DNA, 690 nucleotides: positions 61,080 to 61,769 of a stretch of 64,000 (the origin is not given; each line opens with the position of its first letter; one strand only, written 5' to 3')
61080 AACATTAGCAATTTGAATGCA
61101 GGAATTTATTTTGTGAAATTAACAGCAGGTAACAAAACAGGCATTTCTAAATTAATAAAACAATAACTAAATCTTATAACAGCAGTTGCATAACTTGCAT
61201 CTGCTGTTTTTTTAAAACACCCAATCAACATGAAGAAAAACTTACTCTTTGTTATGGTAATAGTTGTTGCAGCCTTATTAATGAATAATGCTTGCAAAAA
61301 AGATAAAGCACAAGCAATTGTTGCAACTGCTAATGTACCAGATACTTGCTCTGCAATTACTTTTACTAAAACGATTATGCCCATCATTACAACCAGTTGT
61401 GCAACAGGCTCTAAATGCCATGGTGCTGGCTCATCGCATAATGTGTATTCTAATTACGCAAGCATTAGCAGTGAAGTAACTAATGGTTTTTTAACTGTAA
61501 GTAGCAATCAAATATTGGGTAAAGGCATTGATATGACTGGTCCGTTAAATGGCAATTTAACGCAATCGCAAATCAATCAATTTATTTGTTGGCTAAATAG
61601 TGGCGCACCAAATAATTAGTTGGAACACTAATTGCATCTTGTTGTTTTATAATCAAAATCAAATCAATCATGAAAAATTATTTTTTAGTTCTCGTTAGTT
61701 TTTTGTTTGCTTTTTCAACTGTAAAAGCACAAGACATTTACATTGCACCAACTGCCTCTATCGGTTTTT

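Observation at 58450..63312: Candidate undescribed cell-surface redox/metal-handling cluster exported through the T9SS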

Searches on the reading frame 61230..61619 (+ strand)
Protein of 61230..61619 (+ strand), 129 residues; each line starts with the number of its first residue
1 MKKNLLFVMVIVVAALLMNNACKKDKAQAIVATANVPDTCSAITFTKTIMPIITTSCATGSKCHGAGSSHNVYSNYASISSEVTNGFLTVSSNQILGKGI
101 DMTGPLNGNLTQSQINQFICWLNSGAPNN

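Call 3: search_protein_families(library=pfam, max_evalue=0.1, proteins=[window:61230-61619:+])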
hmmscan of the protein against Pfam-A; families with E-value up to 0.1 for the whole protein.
window:61230-61619:+ (129 aa): 2 families
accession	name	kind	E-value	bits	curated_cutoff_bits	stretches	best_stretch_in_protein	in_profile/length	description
PF20130.4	DUF6520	-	0.047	14.5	25.4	1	1-75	1-74/83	Family of unknown function (DUF6520)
PF23530.1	YHR052C-B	-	0.059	13.9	27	0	12-41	10-40/57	YHR052C-B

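Call 4: search_protein_families(library=ncbifam, max_evalue=0.1, proteins=[window:61230-61619:+])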
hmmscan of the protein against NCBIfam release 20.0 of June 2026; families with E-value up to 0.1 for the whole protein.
window:61230-61619:+ (129 aa): 0 families

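Call 15: find_homologous_proteins(query=window:61230-61619:+, max_evalue=0.001)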
Query window:61230-61619:+ (129 aa): 1 proteins with E <= 0.001 among 4 candidates.
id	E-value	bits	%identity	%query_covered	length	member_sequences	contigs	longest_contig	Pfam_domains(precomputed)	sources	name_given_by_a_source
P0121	1.1e-77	276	100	100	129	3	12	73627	-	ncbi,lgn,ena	-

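Call 24: search_protein_representatives(protein=window:61230-61619:+)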
Query: 129 residues. Proteins with E-value up to 0.001 (for the whole library): 865; up to 1e-10: 47; up to 1e-30: 1. The best 150 are listed.
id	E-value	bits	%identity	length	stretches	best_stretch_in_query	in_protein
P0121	3.6e-78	275.7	100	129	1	1-129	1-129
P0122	1.5e-27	112.5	36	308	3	36-129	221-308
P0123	4.3e-27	111.0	34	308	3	10-126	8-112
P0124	6.7e-26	107.1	46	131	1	8-129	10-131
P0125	1.0e-23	100.1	43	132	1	2-129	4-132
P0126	2.4e-22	95.7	44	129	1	1-129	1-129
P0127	2.2e-17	79.7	45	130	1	2-127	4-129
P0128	2.3e-17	79.6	36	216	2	12-128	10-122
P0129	4.6e-16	75.4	32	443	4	19-127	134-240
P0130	1.1e-15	74.2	32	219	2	37-129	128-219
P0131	1.7e-14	70.3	32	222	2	5-129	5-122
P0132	2.9e-14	69.6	34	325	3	9-128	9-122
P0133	7.6e-14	68.3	31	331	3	37-129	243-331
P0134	3.2e-13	66.3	34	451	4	32-128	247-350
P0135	4.1e-13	65.9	28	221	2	9-126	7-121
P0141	2.7e-12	63.3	34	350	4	43-127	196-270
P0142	2.9e-12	63.1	38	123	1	7-126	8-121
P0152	2.4e-11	60.2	36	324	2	38-127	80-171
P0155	3.3e-11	59.7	39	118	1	7-129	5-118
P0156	3.5e-11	59.7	33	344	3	34-129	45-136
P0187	1.3e-09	54.6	38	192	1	28-129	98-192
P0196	2.1e-09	54.0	39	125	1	5-129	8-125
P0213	6.9e-09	52.3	29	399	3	35-129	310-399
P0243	3.0e-08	50.2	31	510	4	41-128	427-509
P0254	4.5e-08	49.6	36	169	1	1-129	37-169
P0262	6.0e-08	49.2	32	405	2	26-126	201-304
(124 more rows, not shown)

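Call 31: search_protein_families(library=pfam, alignment_id=A2, max_evalue=1)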
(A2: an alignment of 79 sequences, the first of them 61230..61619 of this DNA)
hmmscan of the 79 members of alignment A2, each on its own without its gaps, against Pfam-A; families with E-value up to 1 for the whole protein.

A. member 1, window:61230-61619:+ (129 aa): 3 families
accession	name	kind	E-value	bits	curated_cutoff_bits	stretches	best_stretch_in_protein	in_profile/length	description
PF20130.4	DUF6520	-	0.047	14.5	25.4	1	1-75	1-74/83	Family of unknown function (DUF6520)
PF23530.1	YHR052C-B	-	0.059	13.9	27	1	12-41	10-40/57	YHR052C-B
PF22293.1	ANXE1_4th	-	0.27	11.9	27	1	14-45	1-35/64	Annexin E1, fourth repeat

B. families by the number of members that match (of 79 scanned): 38 families (the first 25 are shown)
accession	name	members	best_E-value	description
PF13442.11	Cytochrome_CBB3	23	6.3e-07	Cytochrome C oxidase, cbb3-type, subunit III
PF22297.1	PccH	11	0.0011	PccH Cytochrome c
PF14376.11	Haem_bd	5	0.036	Haem-binding domain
PF01530.23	zf-C2HC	4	0.0032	Zinc finger, C2HC type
PF20130.4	DUF6520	3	0.047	Family of unknown function (DUF6520)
PF07635.16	PSCyt1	2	1.5e-08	Planctomycete cytochrome C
PF04828.22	GFA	2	0.029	Glutathione-dependent formaldehyde-activating enzyme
PF16342.10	DUF4972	2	0.054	Domain of unknown function (DUF4972)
PF03032.20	FSAP_sig_propep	2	0.15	Frog skin active peptide family signal and propeptide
PF00034.26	Cytochrom_C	1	1.9e-06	Cytochrome c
PF06480.20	FtsH_ext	1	0.0062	FtsH Extracellular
PF12740.14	PETase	1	0.0069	PET hydrolase-like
PF02038.21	ATP1G1_PLM_MAT8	1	0.027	ATP1G1/PLM/MAT8 family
PF10959.13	DUF2761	1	0.03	Protein of unknown function (DUF2761)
PF06284.16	Cytomega_UL84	1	0.039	Cytomegalovirus UL84 protein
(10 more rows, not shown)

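Call 37: search_solved_structures(query=A3, max_evalue=1, show_alignments=2)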
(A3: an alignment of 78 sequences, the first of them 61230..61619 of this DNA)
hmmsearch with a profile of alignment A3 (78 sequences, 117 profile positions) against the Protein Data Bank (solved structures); distinct sequences matched with E-value up to 1: 6.
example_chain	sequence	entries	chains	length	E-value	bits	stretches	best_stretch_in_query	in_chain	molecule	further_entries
4rlr_A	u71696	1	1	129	0.0017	21.6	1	37-69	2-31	Cytochrome c, 1 heme-binding site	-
5c2v_A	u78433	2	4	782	0.006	19.8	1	33-63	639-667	HYDRAZINE SYNTHASE ALPHA SUBUNIT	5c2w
3dr0_A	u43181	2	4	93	0.02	18.1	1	47-117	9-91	Cytochrome c6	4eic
4eid_A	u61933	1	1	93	0.033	17.5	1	47-117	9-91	Cytochrome c6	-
7c90_A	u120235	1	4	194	0.25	14.6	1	47-111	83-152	Cytochrome c, mono-and diheme variant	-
2d0s_A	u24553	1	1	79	0.76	13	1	55-110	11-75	cytochrome c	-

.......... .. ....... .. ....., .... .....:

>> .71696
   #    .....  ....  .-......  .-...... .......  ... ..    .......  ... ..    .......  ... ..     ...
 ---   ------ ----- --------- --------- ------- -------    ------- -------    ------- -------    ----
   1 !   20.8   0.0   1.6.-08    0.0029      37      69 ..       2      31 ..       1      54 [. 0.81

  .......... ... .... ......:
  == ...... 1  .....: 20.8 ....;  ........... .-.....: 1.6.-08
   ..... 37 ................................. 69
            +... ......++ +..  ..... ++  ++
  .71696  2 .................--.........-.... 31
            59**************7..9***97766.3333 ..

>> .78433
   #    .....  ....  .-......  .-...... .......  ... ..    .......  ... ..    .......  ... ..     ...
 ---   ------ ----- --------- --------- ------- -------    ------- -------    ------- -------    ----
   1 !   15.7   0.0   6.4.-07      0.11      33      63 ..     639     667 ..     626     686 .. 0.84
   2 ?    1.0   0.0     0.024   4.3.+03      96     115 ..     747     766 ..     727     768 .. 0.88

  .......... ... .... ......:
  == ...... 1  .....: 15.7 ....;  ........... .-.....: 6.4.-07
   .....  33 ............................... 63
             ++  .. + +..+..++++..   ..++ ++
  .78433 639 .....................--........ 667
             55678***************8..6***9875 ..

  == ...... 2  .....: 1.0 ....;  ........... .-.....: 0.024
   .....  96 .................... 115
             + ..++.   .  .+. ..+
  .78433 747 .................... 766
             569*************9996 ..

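Call 47: predict_structure(alignment_id=A3)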
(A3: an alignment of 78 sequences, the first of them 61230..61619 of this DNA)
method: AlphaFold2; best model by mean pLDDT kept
length: 129 residues; sequences in the alignment: 78
mean_pLDDT: 80.6   pTM: 0.61
mean pLDDT of the five models: 80.6, 80.5, 80.3, 79.9, 77.5
residues with pLDDT >= 90: 33; 70-90: 69; 50-70: 23; < 50: 4
segments of 3 or more residues with pLDDT < 50: none
pLDDT, mean of each block of 10 residues (from residue 1): 90 91 71 61 93 88 85 90 83 63 57 88 90
secondary structure, 60 per line:
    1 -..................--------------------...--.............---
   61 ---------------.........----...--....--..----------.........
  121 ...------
elements in order: H2-19 H45-57 H76-84 E89-91 E94-97 H112-123

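Call 54: fold_search(model_id=the predicted structure, library=pdb)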
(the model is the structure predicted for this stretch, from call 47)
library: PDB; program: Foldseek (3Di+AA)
matches with E <= 10: 79; with E <= 0.001: 0
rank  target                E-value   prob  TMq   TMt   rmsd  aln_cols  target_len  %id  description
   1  4pqy                  2.5e+00  0.06  0.18  0.08   7.2        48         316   17  Mycobacterium tuberculosis RecA glycerol bound low temperature structure IIC-N4 (released 2015-03-18)
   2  5c2v_A                2.7e+00  0.05  0.20  0.05   8.2        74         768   16  Kuenenia stuttgartiensis Hydrazine Synthase (released 2015-10-14)
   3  2odn                  2.9e+00  0.06  0.19  0.09   8.7        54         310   18  MSRECA-dATP complex (released 2007-06-19)
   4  4nub                  2.9e+00  0.02  0.13  0.06  11.7        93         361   15  Crystal structure of Escherichia coli ribosomal oxygenase YcfD (released 2014-02-26)
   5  2zro                  3.1e+00  0.05  0.17  0.08   8.3        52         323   19  MsRecA ADP form IV (released 2008-12-09)
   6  4pr0                  3.3e+00  0.06  0.18  0.08   7.0        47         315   17  Mycobacterium tuberculosis RecA glycerol bound low temperature structure IIC-N3 (released 2015-03-18)
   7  2g88                  3.3e+00  0.06  0.18  0.08   7.5        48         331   17  MSRECA-dATP COMPLEX (released 2006-05-16)
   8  1xmv                  3.3e+00  0.05  0.18  0.09   8.2        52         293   13  E. coli RecA in complex with MgADP (released 2005-01-04)
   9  4ccl_B                3.3e+00  0.01  0.13  0.06  22.9       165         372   10  X-Ray structure of E. coli ycfD (released 2014-04-30)
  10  2zrg                  3.5e+00  0.06  0.18  0.09   7.6        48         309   19  MsRecA Q196N dATP form II' (released 2008-12-09)
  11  3cmt_D                3.5e+00  0.05  0.18  0.02   8.3        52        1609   13  Mechanism of homologous recombination from the RecA-ssDNA/dsDNA structures (released 2008-05-20)
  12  9ukm_I                3.5e+00  0.04  0.16  0.08   7.5        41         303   24  Cryo-EM structure of bacteriophage P1 head (released 2025-10-22)
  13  2odw                  3.8e+00  0.05  0.18  0.09   8.2        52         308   17  MSrecA-ATP-GAMA-S complex (released 2007-06-19)
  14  2zr7                  4.0e+00  0.06  0.18  0.09   5.7        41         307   17  Msreca native form II' (released 2008-12-09)
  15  2zri                  4.0e+00  0.04  0.18  0.08   7.3        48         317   21  MsRecA Q196A ADP form IV (released 2008-12-09)
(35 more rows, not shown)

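Call 92: find_encoding_contigs(protein=P0121, flank=3000, max_places=3)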
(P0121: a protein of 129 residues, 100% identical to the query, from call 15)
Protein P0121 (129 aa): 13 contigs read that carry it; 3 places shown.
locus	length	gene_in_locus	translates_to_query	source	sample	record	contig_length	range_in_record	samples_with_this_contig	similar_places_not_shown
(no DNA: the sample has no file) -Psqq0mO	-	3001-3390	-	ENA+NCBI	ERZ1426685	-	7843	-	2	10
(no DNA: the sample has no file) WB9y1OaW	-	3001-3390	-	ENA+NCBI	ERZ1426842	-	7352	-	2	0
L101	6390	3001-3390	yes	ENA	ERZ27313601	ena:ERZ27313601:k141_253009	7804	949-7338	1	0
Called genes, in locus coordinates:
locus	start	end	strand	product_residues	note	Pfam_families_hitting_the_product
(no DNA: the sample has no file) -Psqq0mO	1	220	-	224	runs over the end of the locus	PF00072:Response_reg, PF00486:Trans_reg_C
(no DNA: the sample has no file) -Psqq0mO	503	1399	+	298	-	PF18962:Por_Secre_tail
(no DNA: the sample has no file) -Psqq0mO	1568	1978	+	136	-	PF00355:Rieske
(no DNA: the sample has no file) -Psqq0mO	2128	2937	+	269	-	PF18962:Por_Secre_tail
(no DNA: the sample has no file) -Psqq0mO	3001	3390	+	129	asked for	-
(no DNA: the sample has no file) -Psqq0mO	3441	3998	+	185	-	PF04264:YceI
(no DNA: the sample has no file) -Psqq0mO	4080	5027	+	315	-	PF19089:DUF5777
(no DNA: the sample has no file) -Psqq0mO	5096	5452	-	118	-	PF13474:SnoaL_3 (faint), PF07366:SnoaL (faint), PF12680:SnoaL_2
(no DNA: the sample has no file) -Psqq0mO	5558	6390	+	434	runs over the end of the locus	PF04055:Radical_SAM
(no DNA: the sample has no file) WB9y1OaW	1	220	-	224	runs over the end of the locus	PF00072:Response_reg, PF00486:Trans_reg_C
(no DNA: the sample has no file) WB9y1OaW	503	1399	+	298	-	PF18962:Por_Secre_tail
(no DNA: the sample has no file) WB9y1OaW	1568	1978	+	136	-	PF00355:Rieske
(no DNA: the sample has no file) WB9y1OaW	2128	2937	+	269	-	PF18962:Por_Secre_tail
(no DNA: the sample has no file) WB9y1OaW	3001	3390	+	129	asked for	-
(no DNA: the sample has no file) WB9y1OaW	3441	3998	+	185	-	PF04264:YceI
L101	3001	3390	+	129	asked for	-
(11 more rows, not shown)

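Call 93: search_protein_families(library=pfam, max_evalue=0.01, proteins=[P0152, P0262, P0187, P0129, P0134, P0243, P0213, P0141, P0156, P0254])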
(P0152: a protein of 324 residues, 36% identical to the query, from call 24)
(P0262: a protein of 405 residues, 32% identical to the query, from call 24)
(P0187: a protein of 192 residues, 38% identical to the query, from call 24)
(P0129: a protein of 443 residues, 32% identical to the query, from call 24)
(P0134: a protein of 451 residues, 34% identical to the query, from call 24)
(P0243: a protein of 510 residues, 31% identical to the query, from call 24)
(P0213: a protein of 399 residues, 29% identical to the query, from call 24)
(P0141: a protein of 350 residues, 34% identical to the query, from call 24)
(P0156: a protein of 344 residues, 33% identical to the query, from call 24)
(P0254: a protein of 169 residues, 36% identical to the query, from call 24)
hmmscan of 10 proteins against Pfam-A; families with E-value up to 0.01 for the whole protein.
P0152 (324 aa): 2 families
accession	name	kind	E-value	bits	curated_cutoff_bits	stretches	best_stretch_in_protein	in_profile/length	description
PF13442.11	Cytochrome_CBB3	-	8.2e-05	23.3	27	0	97-166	9-68/68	Cytochrome C oxidase, cbb3-type, subunit III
PF22297.1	PccH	-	0.0092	16.5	24.4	0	89-116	1-25/133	PccH Cytochrome c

P0262 (405 aa): 3 families
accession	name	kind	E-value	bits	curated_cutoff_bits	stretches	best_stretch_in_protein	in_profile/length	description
PF07635.16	PSCyt1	-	3.2e-11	44.1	22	1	236-283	3-58/59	Planctomycete cytochrome C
PF13442.11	Cytochrome_CBB3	-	2.7e-05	24.8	27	0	226-300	8-68/68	Cytochrome C oxidase, cbb3-type, subunit III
PF07679.22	I-set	-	0.0019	18.6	23.7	0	129-163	2-36/90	Immunoglobulin I-set domain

P0187 (192 aa): 3 families
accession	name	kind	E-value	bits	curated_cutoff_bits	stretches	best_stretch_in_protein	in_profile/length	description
PF13573.12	SprB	-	2.6e-05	24.2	28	1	49-73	10-34/37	SprB repeat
PF13442.11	Cytochrome_CBB3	-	0.00011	22.9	27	1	132-185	16-68/68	Cytochrome C oxidase, cbb3-type, subunit III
PF16339.10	DUF4969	-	0.00027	21.7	31.4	1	1-75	1-74/79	Domain of unknown function (DUF4969)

P0129 (443 aa): 5 families
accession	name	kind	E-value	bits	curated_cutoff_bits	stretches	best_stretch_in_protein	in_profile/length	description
PF13442.11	Cytochrome_CBB3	-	1.3e-15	57.9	27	1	272-343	6-68/68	Cytochrome C oxidase, cbb3-type, subunit III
PF07635.16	PSCyt1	-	1.2e-13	51.9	22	1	66-113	3-58/59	Planctomycete cytochrome C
PF00034.26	Cytochrom_C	-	2.2e-06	29.3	21.3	0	277-344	9-87/90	Cytochrome c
PF22297.1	PccH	-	2.7e-05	24.7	24.4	0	268-289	2-23/133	PccH Cytochrome c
PF22113.1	Mtrc-MtrF_II-IV_dom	-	0.00057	19.9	30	0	274-289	78-93/176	Outer membrane cytochrome MtrC/MtrF-like, domains II/IV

P0134 (451 aa): 5 families
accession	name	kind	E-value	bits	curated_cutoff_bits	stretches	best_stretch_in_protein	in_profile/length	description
PF07635.16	PSCyt1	-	3.2e-25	88.9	22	3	277-330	3-59/59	Planctomycete cytochrome C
PF13442.11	Cytochrome_CBB3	-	4.2e-10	40.2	27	0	372-429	8-51/68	Cytochrome C oxidase, cbb3-type, subunit III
PF23559.1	WH_DRP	-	6.2e-05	23.4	27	0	112-149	9-45/71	Disease resistance protein Winged helix domain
PF00034.26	Cytochrom_C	-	0.0006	21.5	21.3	0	373-392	7-26/90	Cytochrome c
PF22297.1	PccH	-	0.00086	19.8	24.4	0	366-387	2-23/133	PccH Cytochrome c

P0243 (510 aa): 5 families
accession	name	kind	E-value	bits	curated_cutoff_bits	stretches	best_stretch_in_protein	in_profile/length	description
PF07635.16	PSCyt1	-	1.5e-19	70.8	22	1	346-394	3-59/59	Planctomycete cytochrome C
PF13442.11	Cytochrome_CBB3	-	1.1e-15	58.1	27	1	341-410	13-68/68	Cytochrome C oxidase, cbb3-type, subunit III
PF00034.26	Cytochrom_C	-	0.0015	20.3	21.3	0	442-474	11-46/90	Cytochrome c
PF22297.1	PccH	-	0.0017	18.9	24.4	0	430-453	1-24/133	PccH Cytochrome c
PF04206.17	MtrE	-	0.0062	16.4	26.6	0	142-182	168-208/271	Tetrahydromethanopterin S-methyltransferase, subunit E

P0213 (399 aa): 3 families
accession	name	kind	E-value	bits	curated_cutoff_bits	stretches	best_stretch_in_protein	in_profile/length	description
PF02412.23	TSP_3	-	1.3e-11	44.4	25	2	155-189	1-36/36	Thrombospondin type 3 repeat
PF07635.16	PSCyt1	-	2.3e-09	38.2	22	1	231-282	3-58/59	Planctomycete cytochrome C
PF13442.11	Cytochrome_CBB3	-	2.9e-09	37.5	27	0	328-392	10-68/68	Cytochrome C oxidase, cbb3-type, subunit III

P0141 (350 aa): 15 families
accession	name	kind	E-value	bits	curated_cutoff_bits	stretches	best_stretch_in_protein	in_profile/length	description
PF13442.11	Cytochrome_CBB3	-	9.9e-26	90.3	27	3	122-187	4-68/68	Cytochrome C oxidase, cbb3-type, subunit III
PF22297.1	PccH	-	3.3e-16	60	24.4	1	277-313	2-38/133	PccH Cytochrome c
PF00034.26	Cytochrom_C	-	1.7e-12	48.9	21.3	0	123-174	3-55/90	Cytochrome c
PF00684.25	DnaJ_CXXCXGXG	-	9.6e-10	39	32.7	0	50-64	40-54/65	DnaJ central domain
PF14495.11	Cytochrom_C550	-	2.3e-09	37.5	27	0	45-64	28-47/136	Cytochrome c-550 domain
PF14376.11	Haem_bd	-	1.3e-08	35.4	27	0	44-65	32-53/133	Haem-binding domain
PF14522.11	Cytochrome_C7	-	1.1e-07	32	24.8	0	207-220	41-54/67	Cytochrome c7 and related cytochrome c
PF15777.11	Anti-TRAP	-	2.4e-07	31.1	32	0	205-223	8-26/59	Tryptophan RNA-binding attenuator protein inhibitory protein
PF11845.13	Tll0287-like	-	2.5e-07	31.6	24.1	0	200-224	95-119/144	Tll0287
PF22113.1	Mtrc-MtrF_II-IV_dom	-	3.2e-07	30.5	30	0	203-298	77-168/176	Outer membrane cytochrome MtrC/MtrF-like, domains II/IV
PF03392.18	OS-D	-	2.5e-05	24.7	25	0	198-229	40-71/93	Insect pheromone-binding family, A10/OS-D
PF14537.11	Cytochrom_c3_2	-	3.6e-05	24.6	25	0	127-139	24-36/79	Cytochrome c3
PF17915.7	zf_Rg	-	0.00044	20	25.5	0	124-138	2-16/49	Reverse gyrase zinc finger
PF09086.16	DUF1924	-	0.00057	20.6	22.5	0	207-221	26-40/96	Domain of unknown function (DUF1924)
PF09699.15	Paired_CXXCH_1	-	0.005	16.9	20.6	0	204-216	3-15/41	Doubled CXXCH motif (Paired_CXXCH_1)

P0156 (344 aa): 4 families
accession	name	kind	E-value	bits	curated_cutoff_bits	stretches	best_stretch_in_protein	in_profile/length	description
PF07635.16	PSCyt1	-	5e-11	43.5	22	1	176-226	3-58/59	Planctomycete cytochrome C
PF13442.11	Cytochrome_CBB3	-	5.1e-09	36.8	27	0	272-337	10-68/68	Cytochrome C oxidase, cbb3-type, subunit III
PF22297.1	PccH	-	5.9e-05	23.6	24.4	0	264-290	2-28/133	PccH Cytochrome c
PF00034.26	Cytochrom_C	-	0.0084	17.8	21.3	0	169-243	9-86/90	Cytochrome c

P0254 (169 aa): 0 families

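Call 99: find_encoding_contigs(protein=P0142, flank=4000, max_places=2)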
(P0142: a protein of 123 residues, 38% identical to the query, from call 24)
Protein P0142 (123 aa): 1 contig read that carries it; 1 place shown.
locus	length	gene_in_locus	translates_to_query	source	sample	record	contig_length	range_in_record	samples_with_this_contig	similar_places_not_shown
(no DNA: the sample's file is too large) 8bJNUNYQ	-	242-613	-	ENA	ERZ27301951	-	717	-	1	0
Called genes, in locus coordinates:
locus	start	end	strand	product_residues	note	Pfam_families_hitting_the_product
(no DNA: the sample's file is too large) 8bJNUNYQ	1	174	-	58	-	?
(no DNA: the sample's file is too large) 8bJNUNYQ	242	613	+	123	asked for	-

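Call 100: find_encoding_contigs(protein=P0155, flank=4000, max_places=2)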
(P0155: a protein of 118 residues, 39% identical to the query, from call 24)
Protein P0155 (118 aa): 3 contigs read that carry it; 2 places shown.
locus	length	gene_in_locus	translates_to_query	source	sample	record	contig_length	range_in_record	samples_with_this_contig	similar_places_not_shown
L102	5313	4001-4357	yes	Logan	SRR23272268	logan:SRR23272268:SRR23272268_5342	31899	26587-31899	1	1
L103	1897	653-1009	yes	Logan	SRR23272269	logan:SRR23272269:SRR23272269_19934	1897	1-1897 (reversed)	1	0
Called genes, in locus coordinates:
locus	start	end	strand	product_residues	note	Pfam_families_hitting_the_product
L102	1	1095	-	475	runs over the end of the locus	PF00919:UPF0004, PF04055:Radical_SAM, PF01938:TRAM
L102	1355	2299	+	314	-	-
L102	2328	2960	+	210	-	-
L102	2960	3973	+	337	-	PF01565:FAD_binding_4, PF02873:MurB_C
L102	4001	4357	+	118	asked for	-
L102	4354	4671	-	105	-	PF00581:Rhodanese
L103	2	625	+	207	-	?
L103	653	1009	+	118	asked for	-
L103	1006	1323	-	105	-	PF00581:Rhodanese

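Call 101: find_encoding_contigs(protein=P0196, flank=4000, max_places=2)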
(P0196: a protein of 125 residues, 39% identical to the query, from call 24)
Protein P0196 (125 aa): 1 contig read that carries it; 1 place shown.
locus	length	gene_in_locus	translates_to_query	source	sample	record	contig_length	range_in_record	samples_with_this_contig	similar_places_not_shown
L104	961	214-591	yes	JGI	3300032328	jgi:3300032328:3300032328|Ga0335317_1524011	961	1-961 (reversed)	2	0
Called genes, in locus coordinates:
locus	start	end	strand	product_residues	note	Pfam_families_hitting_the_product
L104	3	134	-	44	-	?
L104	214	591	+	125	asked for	-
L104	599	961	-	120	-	?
